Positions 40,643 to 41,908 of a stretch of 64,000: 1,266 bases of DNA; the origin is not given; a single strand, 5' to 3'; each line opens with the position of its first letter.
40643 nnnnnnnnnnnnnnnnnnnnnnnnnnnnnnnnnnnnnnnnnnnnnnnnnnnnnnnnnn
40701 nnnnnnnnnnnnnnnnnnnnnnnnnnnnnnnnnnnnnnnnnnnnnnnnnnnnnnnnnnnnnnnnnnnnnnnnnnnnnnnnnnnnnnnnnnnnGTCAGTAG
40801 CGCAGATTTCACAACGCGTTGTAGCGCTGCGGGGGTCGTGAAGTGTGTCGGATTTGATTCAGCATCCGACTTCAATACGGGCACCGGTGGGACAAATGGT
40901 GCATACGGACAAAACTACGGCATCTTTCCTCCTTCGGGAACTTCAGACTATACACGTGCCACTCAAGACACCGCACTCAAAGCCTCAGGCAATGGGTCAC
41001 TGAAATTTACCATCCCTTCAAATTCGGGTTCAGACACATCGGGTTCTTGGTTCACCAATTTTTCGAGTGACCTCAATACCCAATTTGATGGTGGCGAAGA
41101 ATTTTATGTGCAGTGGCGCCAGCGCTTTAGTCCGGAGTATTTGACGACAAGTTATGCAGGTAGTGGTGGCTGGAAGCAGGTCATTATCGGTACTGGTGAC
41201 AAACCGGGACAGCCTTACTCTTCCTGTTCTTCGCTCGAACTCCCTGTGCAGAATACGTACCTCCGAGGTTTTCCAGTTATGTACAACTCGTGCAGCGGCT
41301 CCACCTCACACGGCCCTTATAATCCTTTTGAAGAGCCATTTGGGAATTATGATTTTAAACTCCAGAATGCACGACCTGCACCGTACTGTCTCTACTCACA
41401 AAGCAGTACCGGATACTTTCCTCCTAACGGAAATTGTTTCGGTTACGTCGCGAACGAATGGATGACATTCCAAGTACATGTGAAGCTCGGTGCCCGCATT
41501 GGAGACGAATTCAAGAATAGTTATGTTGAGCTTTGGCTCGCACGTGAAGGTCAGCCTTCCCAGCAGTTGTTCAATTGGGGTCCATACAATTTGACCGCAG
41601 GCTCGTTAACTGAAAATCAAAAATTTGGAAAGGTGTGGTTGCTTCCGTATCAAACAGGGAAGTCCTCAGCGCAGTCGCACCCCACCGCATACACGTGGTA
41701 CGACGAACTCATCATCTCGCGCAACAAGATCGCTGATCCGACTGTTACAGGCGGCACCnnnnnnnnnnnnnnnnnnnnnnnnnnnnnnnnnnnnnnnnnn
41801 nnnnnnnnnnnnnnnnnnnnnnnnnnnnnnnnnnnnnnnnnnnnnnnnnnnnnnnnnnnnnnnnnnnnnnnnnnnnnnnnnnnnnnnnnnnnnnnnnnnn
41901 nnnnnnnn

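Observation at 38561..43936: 5.4-kb gene for a giant modular cell-surface protein inserted inside the conserved rpsP-KH-trmD locus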

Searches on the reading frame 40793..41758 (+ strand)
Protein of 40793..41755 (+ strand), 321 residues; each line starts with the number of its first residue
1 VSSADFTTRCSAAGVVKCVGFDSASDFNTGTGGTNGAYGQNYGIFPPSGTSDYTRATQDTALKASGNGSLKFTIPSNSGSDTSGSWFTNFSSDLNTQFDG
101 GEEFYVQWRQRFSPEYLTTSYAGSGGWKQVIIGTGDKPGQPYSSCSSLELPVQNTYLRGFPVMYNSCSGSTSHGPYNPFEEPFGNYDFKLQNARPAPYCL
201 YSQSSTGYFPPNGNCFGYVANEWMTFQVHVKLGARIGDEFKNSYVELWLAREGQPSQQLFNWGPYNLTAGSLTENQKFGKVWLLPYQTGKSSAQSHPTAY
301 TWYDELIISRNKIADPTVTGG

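Call 6: search_protein_families(library=pfam, proteins=[window:40793-41755:+], max_evalue=1)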
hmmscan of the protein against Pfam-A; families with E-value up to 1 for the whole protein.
seq(321 aa): 1 family
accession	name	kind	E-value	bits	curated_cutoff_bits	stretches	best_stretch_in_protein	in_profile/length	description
PF08945.15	Bclx_interact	-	0.06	13.7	25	1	235-245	24-34/39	Bcl-x interacting, BH3 domain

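Call 14: find_homologous_proteins(query=window:40793-41755:+, max_evalue=0.001)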
Query seq(321 aa) (321 aa): 1148 proteins with E <= 0.001 among 2068 candidates; the best 120 are listed.
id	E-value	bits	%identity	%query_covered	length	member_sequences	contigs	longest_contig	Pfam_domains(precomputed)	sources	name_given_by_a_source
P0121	7.4e-170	583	76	97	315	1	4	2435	-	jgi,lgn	jgi:hypothetical protein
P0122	3.2e-168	577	76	98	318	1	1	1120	-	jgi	jgi:hypothetical protein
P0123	6.7e-165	567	75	97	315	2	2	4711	-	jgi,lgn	jgi:hypothetical protein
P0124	9.3e-163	560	74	98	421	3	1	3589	-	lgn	-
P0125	9.9e-163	559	73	97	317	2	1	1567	-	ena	-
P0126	2.0e-160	552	73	98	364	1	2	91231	-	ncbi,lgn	ncbi:MAG: hypothetical protein AB7N80_01030 [Bdellovibrionales bacterium]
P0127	3.9e-160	551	76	94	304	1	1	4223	-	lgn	-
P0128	5.6e-160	550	73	97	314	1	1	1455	-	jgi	jgi:hypothetical protein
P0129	7.4e-160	550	74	97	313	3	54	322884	-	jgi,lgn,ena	jgi:hypothetical protein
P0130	7.9e-160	550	76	94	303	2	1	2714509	-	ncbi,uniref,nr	ncbi:MAG: hypothetical protein KIT35_01460 [Piscinibacter sp.]|uniref:hypothetical protein n=1 Tax=P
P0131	1.0e-159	550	72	98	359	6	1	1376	-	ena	-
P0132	1.5e-159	549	72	97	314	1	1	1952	-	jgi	jgi:hypothetical protein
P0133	2.3e-159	548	74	97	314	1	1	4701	-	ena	-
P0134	5.5e-158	544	75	94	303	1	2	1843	-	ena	-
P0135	7.8e-158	543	72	97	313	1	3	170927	-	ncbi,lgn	-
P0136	9.8e-158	543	73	97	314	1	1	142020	-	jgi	jgi:hypothetical protein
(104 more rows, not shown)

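Call 16: find_encoding_contigs(protein=P0135, flank=10000, max_places=3)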
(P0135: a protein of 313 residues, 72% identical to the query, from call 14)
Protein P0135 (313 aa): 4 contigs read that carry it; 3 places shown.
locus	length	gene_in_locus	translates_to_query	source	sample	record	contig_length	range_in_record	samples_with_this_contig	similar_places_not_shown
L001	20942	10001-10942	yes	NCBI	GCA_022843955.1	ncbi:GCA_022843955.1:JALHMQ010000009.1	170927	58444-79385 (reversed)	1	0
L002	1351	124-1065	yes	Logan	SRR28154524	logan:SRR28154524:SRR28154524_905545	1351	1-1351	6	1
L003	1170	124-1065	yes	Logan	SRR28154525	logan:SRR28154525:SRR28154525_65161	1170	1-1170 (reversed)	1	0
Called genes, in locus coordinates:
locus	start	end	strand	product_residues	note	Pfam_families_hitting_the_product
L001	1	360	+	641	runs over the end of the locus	PF13522:GATase_6, PF13537:GATase_7, PF00733:Asn_synthase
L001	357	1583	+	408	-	PF13439:Glyco_transf_4, PF13579:Glyco_trans_4_4 (weak), PF00534:Glycos_transf_1, PF13692:Glyco_trans_1_4, PF13524:Glyco_trans_1_2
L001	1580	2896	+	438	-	PF03721:UDPG_MGDP_dh_N, PF00984:UDPG_MGDP_dh, PF03720:UDPG_MGDP_dh_C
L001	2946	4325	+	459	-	PF04932:Wzy_C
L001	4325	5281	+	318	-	PF01522:Polysacc_deac_1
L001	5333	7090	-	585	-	PF13522:GATase_6, PF13537:GATase_7, PF00733:Asn_synthase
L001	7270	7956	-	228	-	PF13431:TPR_17 (faint), PF07719:TPR_2 (faint), PF13181:TPR_8 (faint), PF13428:TPR_14 (faint)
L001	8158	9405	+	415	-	PF13439:Glyco_transf_4, PF00534:Glycos_transf_1 (weak), PF13692:Glyco_trans_1_4, PF13524:Glyco_trans_1_2 (faint)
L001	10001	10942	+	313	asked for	-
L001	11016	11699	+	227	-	-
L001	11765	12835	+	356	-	-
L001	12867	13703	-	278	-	PF02353:CMAS (weak), PF05175:MTS (weak), PF13489:Methyltransf_23, PF01209:Ubie_methyltran, PF13847:Methyltransf_31, PF08241:Methyltransf_11, PF08242:Methyltransf_12, PF13649:Methyltransf_25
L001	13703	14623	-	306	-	PF12146:Hydrolase_4 (weak), PF00561:Abhydrolase_1 (faint), PF12697:Abhydrolase_6 (weak)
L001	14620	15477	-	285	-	PF12146:Hydrolase_4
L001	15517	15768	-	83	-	PF00550:PP-binding (faint)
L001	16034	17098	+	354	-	PF01041:DegT_DnrJ_EryC1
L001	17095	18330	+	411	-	PF13439:Glyco_transf_4 (weak), PF13579:Glyco_trans_4_4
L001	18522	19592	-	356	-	PF13480:Acetyltransf_6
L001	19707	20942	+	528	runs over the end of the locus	PF00501:AMP-binding, PF13193:AMP-binding_C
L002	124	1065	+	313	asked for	-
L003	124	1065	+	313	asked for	-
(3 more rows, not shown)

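Call 17: search_protein_families(library=ncbifam, proteins=[L001:10001-10939:+, L001:11016-11696:+, L001:11765-12832:+, window:40796-41758:+], max_evalue=0.1)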
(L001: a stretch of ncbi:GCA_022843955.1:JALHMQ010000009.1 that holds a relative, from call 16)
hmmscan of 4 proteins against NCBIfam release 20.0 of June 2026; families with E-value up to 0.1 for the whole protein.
L001:10001-10939:+ (313 aa): 0 families

L001:11016-11696:+ (227 aa): 2 families
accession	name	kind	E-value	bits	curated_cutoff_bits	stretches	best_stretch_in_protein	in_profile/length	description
NF000535.3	MSCRAMM_SdrC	exception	0.027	12.5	1700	1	65-140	788-862/963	MSCRAMM family adhesin SdrC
NF012181.0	MSCRAMM_SdrD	exception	0.031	11.7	2500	1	65-141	1188-1259/1379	MSCRAMM family adhesin SdrD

L001:11765-12832:+ (356 aa): 0 families

window:40796-41758:+ (321 aa): 0 families

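Call 27: find_related_loci(query=A2, collection=genome_contigs, flank=10000)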
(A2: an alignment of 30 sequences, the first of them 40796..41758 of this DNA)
Query A2 (321 aa) in genome_contigs; peptide patterns used: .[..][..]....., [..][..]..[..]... (x = any residue, [..] = any of these).
208 stretches matched a pattern; 142 encode a relative of the query (tblastn E <= 1e-3); the best 80 are kept; 78 distinct loci.
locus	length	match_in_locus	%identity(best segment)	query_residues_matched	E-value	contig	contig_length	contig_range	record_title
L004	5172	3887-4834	75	2-314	9e-170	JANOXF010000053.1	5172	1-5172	MAG: Candidatus Kaiserbacteria bacterium isolate VAR_35_metabat_256 VAR_35_k141_1944534, whole genome shotgun sequence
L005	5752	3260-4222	74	4-315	7e-166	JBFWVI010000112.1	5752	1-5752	MAG: Bdellovibrionales bacterium isolate CA_2019_TPBF_90 NODE_53688_length_5752_cov_8.912000_TPBF, whole genome shotgun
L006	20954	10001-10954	73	2-319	2e-162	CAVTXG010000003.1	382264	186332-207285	MAG: uncultured beta proteobacterium isolate MFD04651.bin.2.10 genome assembly, contig: contig_1682, whole genome shotgu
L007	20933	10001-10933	74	5-315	3e-161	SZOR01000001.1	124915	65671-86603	Betaproteobacteria bacterium PRO7 ZYPT4scaffold_65, whole genome shotgun sequence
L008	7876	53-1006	71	1-318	1e-158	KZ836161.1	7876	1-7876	Piscinibacter sp. MQ-18 genomic scaffold scaffold153, whole genome shotgun sequence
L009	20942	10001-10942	72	1-314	7e-158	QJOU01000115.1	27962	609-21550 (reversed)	Piscinibacter caeni strain MQ-18 contig115, whole genome shotgun sequence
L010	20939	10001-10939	70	2-314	3e-155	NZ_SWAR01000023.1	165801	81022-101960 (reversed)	Methylibium rhizosphaerae strain C1-9 scaffold_22, whole genome shotgun sequence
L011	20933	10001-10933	72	5-315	7e-154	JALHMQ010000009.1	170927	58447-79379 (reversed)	MAG: Burkholderiaceae bacterium isolate Bin_34_1_sub c_000000000573, whole genome shotgun sequence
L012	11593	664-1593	70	5-315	4e-154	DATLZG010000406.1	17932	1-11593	MAG TPA_asm: Burkholderiaceae bacterium isolate SMAG_U13292 k141_305670, whole genome shotgun sequence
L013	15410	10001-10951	72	4-315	4e-154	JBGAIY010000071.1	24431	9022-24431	MAG: Myxococcaceae bacterium isolate MAG_MBR_H125.17 MBRH125-17_opera_contig_4469, whole genome shotgun sequence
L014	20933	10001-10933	69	5-315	5e-153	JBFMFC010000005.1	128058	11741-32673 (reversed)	MAG: Pseudomonadota bacterium isolate MAG261 MAG261_5, whole genome shotgun sequence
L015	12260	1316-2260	69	2-316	1e-152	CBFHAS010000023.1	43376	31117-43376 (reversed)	MAG TPA_asm: uncultured Burkholderiaceae bacterium isolate SRR29654726_binner13_Refined_4 genome assembly, contig: ERZ27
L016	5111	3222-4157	72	4-315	1e-153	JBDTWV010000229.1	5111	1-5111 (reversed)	MAG: Dokdonella sp. isolate cluster4_bin.100 NODE_65604_length_5111_cov_4.249209, whole genome shotgun sequence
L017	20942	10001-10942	68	2-315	2e-150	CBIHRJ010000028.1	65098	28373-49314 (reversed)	MAG TPA_asm: uncultured Noviherbaspirillum sp. isolate SRR18156188_binner12_Refined_43 genome assembly, contig: ERZ27336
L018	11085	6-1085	72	2-319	5e-149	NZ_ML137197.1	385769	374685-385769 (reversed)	Piscinibacter defluvii strain SH-1 CL100079052_L01_505.Scaf6, whole genome shotgun sequence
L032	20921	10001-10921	63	4-321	4e-129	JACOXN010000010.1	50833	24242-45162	MAG: Candidatus Giovannonibacteria bacterium isolate NC_groundwater_154_Ag_S-0.1um_46_13 S4_GD2017_2_S1_scaffold_340, wh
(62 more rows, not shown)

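Call 36: search_protein_families(library=pfam, proteins=[L032:6167-14062:+], max_evalue=0.01)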
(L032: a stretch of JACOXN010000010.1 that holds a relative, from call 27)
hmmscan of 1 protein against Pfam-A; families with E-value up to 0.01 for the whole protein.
L032:6167-14062:+ (2632 aa): 8 families
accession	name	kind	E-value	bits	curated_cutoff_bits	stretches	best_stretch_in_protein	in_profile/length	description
PF16656.11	Pur_ac_phosph_N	-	8.6e-33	113.2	30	4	2071-2153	6-93/93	Purple acid Phosphatase, N-terminal domain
PF13385.13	Laminin_G_3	-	1.6e-28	100.2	27.6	1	82-233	1-151/151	Concanavalin A-like lectin/glucanases superfamily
PF00041.27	fn3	-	1.6e-28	99.1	25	4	1723-1815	1-74/84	Fibronectin type III domain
PF01471.23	PG_binding_1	-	1.9e-12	47.6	23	2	2429-2471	2-44/57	Putative peptidoglycan binding domain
PF25788.1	Ig_Rha78A_N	-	1.6e-09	38.4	27.4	0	2021-2054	68-101/105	Rha78A-like, N-terminal immunoglobulin domain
PF16655.11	PhoD_N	-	3.3e-06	28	30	0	1896-1927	51-82/90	PhoD-like phosphatase, N-terminal domain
PF13964.12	Kelch_6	-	0.00073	19.9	25.3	0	935-966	12-47/50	Kelch motif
PF10179.15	NDNF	-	0.0078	16.7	27.3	0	2329-2380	69-116/127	Neuron-derived neurotrophic factor, first Fn(III) domain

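Call 37: predict_structure(alignment_id=A2)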
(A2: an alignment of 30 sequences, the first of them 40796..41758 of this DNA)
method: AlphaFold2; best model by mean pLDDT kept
length: 321 residues; sequences in the alignment: 30
mean_pLDDT: 85.9   pTM: 0.87
mean pLDDT of the five models: 85.9, 84.5, 83.3, 79.3, 77.6
residues with pLDDT >= 90: 196; 70-90: 84; 50-70: 7; < 50: 34
segments of 3 or more residues with pLDDT < 50: 181-198, 200-211, 319-321
pLDDT, mean of each block of 10 residues (from residue 1): 92 97 93 91 94 95 95 90 94 93 98 89 89 94 90 83 90 82 41 42 42 69 96 96 93 83 91 93 91 91 98 77 33
secondary structure, 60 per line:
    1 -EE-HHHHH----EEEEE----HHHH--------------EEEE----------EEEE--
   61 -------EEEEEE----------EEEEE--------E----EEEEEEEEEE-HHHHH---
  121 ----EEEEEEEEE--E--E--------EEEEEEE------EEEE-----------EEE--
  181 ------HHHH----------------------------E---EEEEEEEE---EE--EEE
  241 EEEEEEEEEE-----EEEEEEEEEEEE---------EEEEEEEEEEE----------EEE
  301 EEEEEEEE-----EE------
elements in order: H5-9 E14-18 H23-26 E41-44 E55-58 E68-73 E84-88 E102-111 H113-117 E125-133 E148-154 E161-164 E176-178 H187-190 E223-230 E238-250 E256-267 E277-287 E298-308
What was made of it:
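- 40796..41746 (+): Domain B: beta-jelly roll with a polysaccharide-lyase-like fold and six conserved Cys. The family has no Pfam or NCBIfam model. AF2 pLDDT 85.9 (call 37).
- Closest known: Beta-jelly-roll polysaccharide lyases: PL20 glucuronan lyase TrGL. Different: B is about 80 residues longer, has six conserved Cys and a low-confidence 30-residue loop (call 37).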

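Call 43: find_encoding_contigs(protein=P0130, flank=10000, max_places=2)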
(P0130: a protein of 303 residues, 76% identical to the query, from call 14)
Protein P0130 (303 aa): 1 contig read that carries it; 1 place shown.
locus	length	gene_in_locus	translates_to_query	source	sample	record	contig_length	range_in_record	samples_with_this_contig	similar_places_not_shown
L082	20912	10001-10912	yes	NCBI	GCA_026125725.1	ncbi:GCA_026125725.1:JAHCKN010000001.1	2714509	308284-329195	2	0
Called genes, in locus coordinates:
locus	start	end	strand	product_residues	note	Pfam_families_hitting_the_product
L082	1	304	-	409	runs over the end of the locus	PF00278:Orn_DAP_Arg_deC, PF02784:Orn_Arg_deC_N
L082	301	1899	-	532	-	PF00501:AMP-binding, PF13193:AMP-binding_C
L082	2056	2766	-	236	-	PF00583:Acetyltransf_1 (weak)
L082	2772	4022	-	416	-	PF13579:Glyco_trans_4_4, PF13439:Glyco_transf_4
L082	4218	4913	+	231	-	PF13428:TPR_14 (faint), PF07719:TPR_2 (faint), PF13181:TPR_8 (faint)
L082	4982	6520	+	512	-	PF03062:MBOAT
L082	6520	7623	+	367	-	-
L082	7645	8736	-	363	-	-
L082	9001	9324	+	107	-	-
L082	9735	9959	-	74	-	-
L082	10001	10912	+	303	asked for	-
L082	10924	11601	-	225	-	PF05050:Methyltransf_21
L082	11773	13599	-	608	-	-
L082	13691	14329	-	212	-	-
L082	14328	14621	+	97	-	-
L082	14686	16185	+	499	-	-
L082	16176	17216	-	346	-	-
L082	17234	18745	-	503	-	PF01943:Polysacc_synt, PF13440:Polysacc_synt_3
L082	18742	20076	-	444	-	PF16254:DUF4910, PF09940:DUF2172, PF16221:HTH_47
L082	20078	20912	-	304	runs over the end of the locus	PF00535:Glycos_transf_2, PF13641:Glyco_tranf_2_3 (weak)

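Call 44: find_encoding_contigs(protein=P0126, flank=10000, max_places=2)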
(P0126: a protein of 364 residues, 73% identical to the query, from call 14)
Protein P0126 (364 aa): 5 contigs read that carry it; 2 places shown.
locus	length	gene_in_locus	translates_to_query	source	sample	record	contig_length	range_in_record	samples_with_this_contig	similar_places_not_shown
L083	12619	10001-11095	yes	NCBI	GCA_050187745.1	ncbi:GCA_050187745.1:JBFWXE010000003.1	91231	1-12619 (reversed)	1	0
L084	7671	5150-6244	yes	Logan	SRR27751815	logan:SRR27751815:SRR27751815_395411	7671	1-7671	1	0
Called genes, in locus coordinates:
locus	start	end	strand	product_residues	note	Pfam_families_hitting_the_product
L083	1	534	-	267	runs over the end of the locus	PF07719:TPR_2 (faint), PF08239:SH3_3 (weak)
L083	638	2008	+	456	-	PF00202:Aminotran_3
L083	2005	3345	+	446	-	PF01546:Peptidase_M20, PF07687:M20_dimer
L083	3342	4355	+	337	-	PF04958:AstA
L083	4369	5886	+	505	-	PF00171:Aldedh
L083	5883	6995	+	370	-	PF02618:YceG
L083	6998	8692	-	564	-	PF17164:DUF5122 (weak)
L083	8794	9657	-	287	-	PF14394:DUF4423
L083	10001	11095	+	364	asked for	-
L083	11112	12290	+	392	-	-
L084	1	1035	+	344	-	?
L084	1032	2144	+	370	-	PF02618:YceG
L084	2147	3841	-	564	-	PF17164:DUF5122 (weak)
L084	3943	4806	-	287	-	PF14394:DUF4423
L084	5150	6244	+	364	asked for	-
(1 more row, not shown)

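Call 47: search_solved_structures(query=A2, max_evalue=10, show_alignments=3)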
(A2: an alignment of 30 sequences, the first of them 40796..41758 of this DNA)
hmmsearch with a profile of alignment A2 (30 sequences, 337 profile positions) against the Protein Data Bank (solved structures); distinct sequences matched with E-value up to 10: 3.
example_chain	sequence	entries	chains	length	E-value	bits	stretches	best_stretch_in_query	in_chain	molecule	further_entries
4bed_B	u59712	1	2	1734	0.043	16.1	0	176-226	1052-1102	HEMOCYANIN KLH1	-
7svi_A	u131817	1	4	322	0.16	14.2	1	160-220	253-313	Choloylglycine hydrolase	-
1r5t_A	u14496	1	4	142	1.5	11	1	141-193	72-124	Cytidine deaminase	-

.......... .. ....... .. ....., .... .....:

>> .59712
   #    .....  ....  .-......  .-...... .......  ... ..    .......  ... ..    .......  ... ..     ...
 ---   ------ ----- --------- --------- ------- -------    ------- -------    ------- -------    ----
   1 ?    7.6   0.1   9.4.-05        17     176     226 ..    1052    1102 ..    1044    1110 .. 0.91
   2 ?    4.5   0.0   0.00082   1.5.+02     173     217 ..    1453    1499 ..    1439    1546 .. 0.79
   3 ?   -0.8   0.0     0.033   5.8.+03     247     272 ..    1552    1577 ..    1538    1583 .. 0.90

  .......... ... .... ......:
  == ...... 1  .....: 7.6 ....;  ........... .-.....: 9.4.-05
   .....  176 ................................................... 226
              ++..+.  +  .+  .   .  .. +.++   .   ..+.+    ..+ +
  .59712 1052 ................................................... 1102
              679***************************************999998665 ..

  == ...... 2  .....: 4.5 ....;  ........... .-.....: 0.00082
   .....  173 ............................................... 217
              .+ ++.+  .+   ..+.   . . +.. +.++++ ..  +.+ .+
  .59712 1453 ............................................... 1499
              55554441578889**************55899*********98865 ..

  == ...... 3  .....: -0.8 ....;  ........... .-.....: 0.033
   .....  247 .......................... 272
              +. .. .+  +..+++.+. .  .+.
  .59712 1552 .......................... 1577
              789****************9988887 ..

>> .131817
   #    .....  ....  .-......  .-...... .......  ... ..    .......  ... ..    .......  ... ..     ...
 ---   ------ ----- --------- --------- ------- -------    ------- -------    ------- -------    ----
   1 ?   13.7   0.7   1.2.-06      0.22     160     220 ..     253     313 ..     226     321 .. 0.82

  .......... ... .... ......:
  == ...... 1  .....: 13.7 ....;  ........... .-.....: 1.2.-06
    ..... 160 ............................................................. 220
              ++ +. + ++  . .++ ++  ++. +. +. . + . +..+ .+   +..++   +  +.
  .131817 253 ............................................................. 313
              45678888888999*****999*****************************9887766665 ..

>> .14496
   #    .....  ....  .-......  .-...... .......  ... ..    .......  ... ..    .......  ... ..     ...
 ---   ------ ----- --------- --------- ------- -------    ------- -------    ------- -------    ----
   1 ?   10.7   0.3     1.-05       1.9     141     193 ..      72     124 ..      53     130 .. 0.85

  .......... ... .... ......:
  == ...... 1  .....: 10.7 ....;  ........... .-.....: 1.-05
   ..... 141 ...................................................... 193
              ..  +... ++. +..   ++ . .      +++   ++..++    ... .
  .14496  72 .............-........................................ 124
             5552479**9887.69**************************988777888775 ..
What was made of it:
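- On CAZy polysaccharide lyase families PL20 / PL14 / PL36: No Pfam, NCBIfam or PDB sequence or profile hit (calls 6, 17, 47).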
